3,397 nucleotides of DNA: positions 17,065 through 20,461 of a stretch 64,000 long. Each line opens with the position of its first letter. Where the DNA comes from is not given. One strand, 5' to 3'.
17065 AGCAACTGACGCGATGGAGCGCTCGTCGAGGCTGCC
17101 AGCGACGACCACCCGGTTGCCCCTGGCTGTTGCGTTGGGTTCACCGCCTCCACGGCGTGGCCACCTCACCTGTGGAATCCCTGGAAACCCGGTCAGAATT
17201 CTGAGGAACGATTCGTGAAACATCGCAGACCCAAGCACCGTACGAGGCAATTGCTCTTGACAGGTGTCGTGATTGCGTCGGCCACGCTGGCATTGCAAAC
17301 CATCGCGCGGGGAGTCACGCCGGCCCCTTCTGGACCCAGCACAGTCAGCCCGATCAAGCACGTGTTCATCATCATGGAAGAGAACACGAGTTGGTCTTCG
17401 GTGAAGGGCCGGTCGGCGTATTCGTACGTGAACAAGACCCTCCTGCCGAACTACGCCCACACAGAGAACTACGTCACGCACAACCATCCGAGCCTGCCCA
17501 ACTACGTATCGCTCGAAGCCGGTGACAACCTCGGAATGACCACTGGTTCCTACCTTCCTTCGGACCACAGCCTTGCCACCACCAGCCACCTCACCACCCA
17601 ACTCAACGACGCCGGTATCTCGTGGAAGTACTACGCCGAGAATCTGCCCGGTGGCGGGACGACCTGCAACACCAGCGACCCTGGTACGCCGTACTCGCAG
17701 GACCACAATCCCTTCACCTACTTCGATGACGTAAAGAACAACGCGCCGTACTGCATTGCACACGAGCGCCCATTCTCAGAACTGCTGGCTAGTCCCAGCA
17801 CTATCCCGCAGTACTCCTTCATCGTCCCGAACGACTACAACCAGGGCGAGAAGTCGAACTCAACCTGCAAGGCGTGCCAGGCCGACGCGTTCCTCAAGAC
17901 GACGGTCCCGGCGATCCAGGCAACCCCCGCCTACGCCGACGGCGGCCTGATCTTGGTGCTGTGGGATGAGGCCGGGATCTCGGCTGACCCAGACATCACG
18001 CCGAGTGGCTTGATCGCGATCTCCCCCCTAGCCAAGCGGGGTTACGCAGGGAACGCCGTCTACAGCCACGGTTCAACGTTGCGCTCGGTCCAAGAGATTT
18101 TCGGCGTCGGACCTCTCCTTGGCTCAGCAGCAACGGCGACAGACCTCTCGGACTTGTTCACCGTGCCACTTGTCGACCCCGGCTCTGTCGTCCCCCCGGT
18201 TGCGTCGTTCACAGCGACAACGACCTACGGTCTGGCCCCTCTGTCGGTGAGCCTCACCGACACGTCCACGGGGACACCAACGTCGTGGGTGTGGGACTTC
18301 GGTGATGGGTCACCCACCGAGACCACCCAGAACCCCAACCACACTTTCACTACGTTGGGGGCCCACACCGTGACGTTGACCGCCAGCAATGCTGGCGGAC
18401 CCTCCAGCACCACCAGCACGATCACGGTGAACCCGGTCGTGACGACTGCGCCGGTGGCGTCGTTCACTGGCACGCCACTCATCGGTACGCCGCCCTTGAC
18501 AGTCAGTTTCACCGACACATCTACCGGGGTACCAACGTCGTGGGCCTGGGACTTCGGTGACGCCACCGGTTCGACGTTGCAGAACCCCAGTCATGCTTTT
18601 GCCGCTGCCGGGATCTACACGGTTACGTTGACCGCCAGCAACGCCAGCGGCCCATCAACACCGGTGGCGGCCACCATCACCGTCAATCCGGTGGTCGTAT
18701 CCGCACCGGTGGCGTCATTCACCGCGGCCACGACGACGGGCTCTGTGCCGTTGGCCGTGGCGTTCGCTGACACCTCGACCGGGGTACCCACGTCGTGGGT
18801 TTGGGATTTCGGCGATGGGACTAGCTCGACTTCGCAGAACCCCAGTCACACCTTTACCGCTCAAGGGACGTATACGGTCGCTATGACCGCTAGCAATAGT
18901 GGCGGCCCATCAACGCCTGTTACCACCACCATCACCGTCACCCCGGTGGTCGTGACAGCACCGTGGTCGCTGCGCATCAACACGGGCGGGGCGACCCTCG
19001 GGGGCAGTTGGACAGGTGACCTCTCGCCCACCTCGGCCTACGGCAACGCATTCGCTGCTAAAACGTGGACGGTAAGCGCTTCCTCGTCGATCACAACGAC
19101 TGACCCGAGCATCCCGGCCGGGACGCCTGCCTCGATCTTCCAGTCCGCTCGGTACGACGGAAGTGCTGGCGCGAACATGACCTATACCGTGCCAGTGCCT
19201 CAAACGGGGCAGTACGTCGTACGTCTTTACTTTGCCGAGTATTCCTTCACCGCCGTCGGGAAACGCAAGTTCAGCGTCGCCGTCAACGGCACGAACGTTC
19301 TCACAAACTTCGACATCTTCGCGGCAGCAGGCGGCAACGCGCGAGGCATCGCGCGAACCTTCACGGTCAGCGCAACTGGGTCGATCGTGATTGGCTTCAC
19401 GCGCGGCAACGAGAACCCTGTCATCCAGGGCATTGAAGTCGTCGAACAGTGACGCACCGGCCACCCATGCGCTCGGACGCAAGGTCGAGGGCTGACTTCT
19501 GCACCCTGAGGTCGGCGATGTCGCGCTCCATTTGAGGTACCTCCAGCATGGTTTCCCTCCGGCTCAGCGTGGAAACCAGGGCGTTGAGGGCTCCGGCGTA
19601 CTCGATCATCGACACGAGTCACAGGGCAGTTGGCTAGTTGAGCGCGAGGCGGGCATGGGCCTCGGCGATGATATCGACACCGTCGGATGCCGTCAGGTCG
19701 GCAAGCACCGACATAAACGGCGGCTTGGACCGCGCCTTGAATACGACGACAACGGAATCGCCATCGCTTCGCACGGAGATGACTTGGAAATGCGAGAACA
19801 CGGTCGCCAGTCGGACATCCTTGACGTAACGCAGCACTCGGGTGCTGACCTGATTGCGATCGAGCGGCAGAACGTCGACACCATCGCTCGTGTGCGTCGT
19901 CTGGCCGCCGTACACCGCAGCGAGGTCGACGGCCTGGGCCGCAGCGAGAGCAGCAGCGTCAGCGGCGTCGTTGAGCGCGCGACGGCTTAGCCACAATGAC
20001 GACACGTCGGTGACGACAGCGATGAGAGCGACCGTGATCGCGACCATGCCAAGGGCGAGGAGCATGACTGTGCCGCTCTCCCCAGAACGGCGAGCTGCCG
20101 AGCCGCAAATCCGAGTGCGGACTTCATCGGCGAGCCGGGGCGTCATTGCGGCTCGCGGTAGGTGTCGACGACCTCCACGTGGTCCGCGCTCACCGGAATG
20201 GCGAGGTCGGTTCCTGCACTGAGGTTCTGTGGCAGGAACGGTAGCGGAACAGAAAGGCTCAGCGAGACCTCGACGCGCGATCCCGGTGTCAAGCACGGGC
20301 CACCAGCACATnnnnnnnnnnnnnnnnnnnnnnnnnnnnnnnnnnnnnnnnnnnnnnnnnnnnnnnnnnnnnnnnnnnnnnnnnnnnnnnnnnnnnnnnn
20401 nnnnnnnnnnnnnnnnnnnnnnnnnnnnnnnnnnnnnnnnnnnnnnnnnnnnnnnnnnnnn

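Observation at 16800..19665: Diverged ~185-bp direct duplication of the prfB 5' end brackets a single-gene insertion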

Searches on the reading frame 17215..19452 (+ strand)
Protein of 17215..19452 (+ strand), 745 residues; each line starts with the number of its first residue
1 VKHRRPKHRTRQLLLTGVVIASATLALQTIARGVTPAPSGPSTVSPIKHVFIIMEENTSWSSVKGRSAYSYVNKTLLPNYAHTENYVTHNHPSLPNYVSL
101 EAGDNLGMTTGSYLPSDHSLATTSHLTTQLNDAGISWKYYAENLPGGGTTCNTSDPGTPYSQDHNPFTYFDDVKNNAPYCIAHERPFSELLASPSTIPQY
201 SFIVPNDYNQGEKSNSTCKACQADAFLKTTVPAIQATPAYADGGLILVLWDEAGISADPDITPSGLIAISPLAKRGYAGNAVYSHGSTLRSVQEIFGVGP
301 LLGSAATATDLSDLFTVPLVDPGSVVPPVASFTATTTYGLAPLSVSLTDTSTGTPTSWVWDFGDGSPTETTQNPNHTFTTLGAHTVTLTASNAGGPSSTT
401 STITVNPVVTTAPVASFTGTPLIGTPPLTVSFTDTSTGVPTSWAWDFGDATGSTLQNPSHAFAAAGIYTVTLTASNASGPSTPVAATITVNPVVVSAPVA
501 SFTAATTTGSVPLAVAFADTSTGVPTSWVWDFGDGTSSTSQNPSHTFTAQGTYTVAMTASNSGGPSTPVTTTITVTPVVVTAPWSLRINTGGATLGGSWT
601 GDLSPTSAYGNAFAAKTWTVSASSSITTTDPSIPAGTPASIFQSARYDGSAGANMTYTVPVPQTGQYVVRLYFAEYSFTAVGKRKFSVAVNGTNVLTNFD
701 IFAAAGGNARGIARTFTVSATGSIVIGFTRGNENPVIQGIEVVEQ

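Call 9: search_protein_families(library=pfam, proteins=[window:17215-19452:+], max_evalue=0.01)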
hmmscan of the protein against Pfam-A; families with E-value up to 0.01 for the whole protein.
window:17215-19452:+ (745 aa): 7 families
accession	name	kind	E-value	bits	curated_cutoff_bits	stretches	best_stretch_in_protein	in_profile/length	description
PF18911.6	PKD_4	-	1.8e-51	172.6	27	3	497-575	3-83/85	PKD domain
PF00801.26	PKD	-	2.4e-35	120.8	23.5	3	333-405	5-80/80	PKD domain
PF11721.14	Malectin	-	1.5e-21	77.5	23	1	587-723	4-133/163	Malectin domain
PF04185.19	Phosphoesterase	-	1.3e-20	74.3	23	1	76-298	113-355/356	Phosphoesterase family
PF18981.6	InlK_D3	-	1.8e-10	41.2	25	0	462-490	46-75/75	Internalin K domain (D3/D4)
PF12819.13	Malectin_like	-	5.9e-08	32.8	24.5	1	615-742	194-328/331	Malectin-like domain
PF16403.11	Bact_surface_Ig-like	-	0.0048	17.4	27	0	464-490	45-71/71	Bacterial surface protein, Ig-like domain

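Call 12: find_encoding_contigs(protein=window:17215-19452:+, flank=10000, max_places=10)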
Protein window:17215-19452:+ (745 aa): no gene with exactly this product is on record in the collection.

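Call 13: find_homologous_proteins(query=window:17215-19452:+)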
Query window:17215-19452:+ (745 aa): 3569 proteins with E <= 0.001 among 8000 candidates; the best 120 are listed.
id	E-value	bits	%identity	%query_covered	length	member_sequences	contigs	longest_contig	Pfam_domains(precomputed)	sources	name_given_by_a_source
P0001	0.0e+0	1137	51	33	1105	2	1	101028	PF02941.22,PF00801.27,PF25174.2,PF18981.7,PF22960.3,PF21783.3,PF02239.23,PF01436.28,PF18911.7,PF22494.4,PF05096.19,PF01835.26,PF23414.2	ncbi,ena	-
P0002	0.0e+0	1100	49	37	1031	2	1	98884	PF16820.12,PF00801.27,PF18981.7,PF01835.26,PF18911.7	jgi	jgi:PGF-pre-PGF domain-containing protein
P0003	0.0e+0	1022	50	32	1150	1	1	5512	PF16820.12,PF00801.27,PF18981.7,PF18204.7,PF01835.26,PF18911.7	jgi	jgi:PKD repeat protein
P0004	1.2e-288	978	66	71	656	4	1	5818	PF00801.27,PF04185.20,PF18911.7,PF11721.15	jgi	-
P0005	3.3e-282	957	47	32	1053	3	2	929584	PF16820.12,PF00801.27,PF18981.7,PF01835.26,PF18911.7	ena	-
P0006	2.7e-272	924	48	33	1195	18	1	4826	PF16820.12,PF00801.27,PF18981.7,PF02783.21,PF05345.19,PF20578.5,PF01835.26,PF09134.17,PF18911.7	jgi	jgi:PKD repeat protein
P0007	3.7e-262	890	55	35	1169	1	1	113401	PF17883.7,PF16820.12,PF00801.27,PF18981.7,PF08873.18,PF01835.26,PF18911.7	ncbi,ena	-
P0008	7.9e-262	889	42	34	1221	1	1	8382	PF07495.20,PF00801.27,PF01835.26,PF18911.7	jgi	-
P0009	6.4e-259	880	49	32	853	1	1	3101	PF16820.12,PF00801.27,PF00082.28,PF18911.7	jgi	jgi:PKD repeat protein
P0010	1.1e-256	872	55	34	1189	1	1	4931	PF16820.12,PF00801.27,PF18981.7,PF07790.17,PF08428.17,PF08329.17,PF01835.26,PF18911.7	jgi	jgi:PKD repeat protein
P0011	7.1e-254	863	50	33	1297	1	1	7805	PF22352.3,PF16820.12,PF00801.27,PF22492.2,PF01835.26,PF18911.7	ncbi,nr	ncbi:MAG: PKD domain-containing protein, partial [bacterium]|nr:PKD domain-containing protein [bacte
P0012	4.3e-251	854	63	57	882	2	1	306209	PF00801.27,PF11797.15,PF18981.7,PF17996.8,PF01835.26,PF04185.20,PF18911.7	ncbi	-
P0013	1.4e-249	849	46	35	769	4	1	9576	PF16820.12,PF00801.27,PF18911.7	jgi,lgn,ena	-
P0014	1.7e-247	842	45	41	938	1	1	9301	PF16820.12,PF00801.27,PF18981.7,PF23722.2,PF18911.7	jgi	-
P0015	5.4e-242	824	43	37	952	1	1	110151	PF16820.12,PF00801.27,PF18981.7,PF01835.26,PF18911.7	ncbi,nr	ncbi:MAG: PKD domain-containing protein [Euryarchaeota archaeon]|nr:PKD domain-containing protein [E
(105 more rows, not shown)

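Call 14: find_encoding_contigs(protein=P0004, flank=10000, max_places=6)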
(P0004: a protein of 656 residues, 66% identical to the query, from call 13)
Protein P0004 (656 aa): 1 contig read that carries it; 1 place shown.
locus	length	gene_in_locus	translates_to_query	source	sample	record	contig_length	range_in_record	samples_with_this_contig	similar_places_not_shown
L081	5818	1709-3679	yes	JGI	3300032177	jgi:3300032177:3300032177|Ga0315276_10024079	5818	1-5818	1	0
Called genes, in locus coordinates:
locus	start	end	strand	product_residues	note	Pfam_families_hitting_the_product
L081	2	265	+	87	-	?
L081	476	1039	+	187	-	PF26549:Tricorn_N, PF07676:PD40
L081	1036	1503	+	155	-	-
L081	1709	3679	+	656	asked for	PF04185:Phosphoesterase, PF00801:PKD, PF18911:PKD_4, PF00801:PKD, PF11721:Malectin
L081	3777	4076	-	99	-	-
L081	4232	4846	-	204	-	-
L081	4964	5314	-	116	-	-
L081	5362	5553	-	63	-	-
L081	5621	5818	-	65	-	?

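Call 15: find_encoding_contigs(protein=P0012, flank=10000, max_places=6)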
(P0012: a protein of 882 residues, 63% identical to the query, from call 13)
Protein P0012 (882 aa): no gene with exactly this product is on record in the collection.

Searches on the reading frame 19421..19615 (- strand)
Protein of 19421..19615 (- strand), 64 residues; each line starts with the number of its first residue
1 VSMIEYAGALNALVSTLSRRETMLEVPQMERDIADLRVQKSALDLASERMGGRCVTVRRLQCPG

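Call 9: search_protein_families(library=pfam, proteins=[window:19421-19615:-], max_evalue=0.01)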
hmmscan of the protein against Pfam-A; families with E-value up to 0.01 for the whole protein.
window:19421-19615:- (64 aa): 0 families

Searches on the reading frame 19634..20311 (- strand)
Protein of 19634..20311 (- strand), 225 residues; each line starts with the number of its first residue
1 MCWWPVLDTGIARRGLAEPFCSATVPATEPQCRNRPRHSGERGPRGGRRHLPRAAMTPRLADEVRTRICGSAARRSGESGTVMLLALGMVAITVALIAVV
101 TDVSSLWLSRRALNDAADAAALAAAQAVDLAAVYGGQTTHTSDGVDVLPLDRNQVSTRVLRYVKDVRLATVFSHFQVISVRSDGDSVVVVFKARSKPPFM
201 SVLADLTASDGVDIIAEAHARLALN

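Call 9: search_protein_families(library=pfam, proteins=[window:19634-20311:-], max_evalue=0.01)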
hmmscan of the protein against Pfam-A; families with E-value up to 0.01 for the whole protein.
window:19634-20311:- (225 aa): 1 family
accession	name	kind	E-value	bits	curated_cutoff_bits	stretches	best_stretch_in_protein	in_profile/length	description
PF13400.11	Tad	-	5.2e-08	33.5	22.3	1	80-127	1-47/47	Putative Flp pilus-assembly TadE/G-like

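Call 19: find_related_loci(query=window:19634-20311:-, collection=metagenome_contigs, flank=10000)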
Query window:19634-20311:- (225 aa) in metagenome_contigs; peptide patterns used: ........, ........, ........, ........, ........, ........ (x = any residue, [..] = any of these).
600 stretches matched a pattern, but none encodes a relative of the query by tblastn (E <= 1e-3).
